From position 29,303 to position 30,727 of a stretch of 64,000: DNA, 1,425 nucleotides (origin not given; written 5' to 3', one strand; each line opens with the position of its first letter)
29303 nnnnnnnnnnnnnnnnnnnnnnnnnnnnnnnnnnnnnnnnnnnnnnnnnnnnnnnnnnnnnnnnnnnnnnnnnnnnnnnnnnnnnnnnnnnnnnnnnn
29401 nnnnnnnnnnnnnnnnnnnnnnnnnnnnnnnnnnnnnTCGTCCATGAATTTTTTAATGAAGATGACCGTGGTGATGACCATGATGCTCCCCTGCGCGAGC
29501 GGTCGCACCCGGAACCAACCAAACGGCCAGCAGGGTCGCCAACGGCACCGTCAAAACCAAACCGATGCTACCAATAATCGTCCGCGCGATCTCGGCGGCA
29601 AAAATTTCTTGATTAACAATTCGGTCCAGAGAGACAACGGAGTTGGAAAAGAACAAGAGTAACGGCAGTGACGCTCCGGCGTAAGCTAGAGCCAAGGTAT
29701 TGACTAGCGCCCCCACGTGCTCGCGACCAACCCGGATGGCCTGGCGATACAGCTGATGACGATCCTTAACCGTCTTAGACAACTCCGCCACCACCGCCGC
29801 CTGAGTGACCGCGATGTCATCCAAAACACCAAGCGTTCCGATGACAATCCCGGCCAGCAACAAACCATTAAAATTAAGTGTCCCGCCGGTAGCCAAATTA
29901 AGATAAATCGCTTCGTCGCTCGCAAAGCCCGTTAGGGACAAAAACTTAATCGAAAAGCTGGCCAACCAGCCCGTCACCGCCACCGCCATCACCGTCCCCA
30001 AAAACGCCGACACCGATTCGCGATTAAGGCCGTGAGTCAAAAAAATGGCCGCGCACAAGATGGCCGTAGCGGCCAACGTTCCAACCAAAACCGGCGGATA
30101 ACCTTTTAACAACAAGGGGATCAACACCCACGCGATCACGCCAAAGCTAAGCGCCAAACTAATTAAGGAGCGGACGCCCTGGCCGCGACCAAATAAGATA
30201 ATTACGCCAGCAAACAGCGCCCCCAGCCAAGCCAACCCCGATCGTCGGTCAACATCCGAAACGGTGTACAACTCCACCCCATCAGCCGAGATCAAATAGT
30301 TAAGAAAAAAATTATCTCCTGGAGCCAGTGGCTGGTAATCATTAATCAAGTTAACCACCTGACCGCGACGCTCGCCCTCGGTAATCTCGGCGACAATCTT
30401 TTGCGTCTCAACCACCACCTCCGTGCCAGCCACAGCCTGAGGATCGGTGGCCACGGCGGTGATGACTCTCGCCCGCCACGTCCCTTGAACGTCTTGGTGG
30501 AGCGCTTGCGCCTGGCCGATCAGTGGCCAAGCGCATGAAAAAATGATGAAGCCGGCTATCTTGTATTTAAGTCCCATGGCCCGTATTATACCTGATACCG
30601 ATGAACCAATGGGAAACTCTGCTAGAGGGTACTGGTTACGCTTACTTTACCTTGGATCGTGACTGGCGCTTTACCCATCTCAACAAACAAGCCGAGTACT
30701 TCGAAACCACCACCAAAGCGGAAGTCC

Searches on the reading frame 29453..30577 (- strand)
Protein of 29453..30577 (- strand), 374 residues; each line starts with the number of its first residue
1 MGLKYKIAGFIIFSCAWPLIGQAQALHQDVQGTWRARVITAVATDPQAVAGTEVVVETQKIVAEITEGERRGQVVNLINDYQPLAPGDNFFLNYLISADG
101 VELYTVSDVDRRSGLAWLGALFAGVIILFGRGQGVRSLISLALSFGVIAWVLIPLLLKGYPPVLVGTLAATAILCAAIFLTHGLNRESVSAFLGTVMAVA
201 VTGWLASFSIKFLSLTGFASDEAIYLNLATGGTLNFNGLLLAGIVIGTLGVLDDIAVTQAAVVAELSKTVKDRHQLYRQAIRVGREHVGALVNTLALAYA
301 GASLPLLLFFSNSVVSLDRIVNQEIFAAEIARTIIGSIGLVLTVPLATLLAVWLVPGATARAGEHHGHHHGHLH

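Call 64: search_protein_families(library=pfam, proteins=[window:29453-30577:-], max_evalue=0.01)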
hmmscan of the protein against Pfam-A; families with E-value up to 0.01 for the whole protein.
window:29453-30577:- (374 aa): 1 family
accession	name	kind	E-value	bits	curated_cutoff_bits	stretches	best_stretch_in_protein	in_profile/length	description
PF07907.16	YibE_F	-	1.5e-67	228.1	27.2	1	116-353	2-241/241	YibE/F-like protein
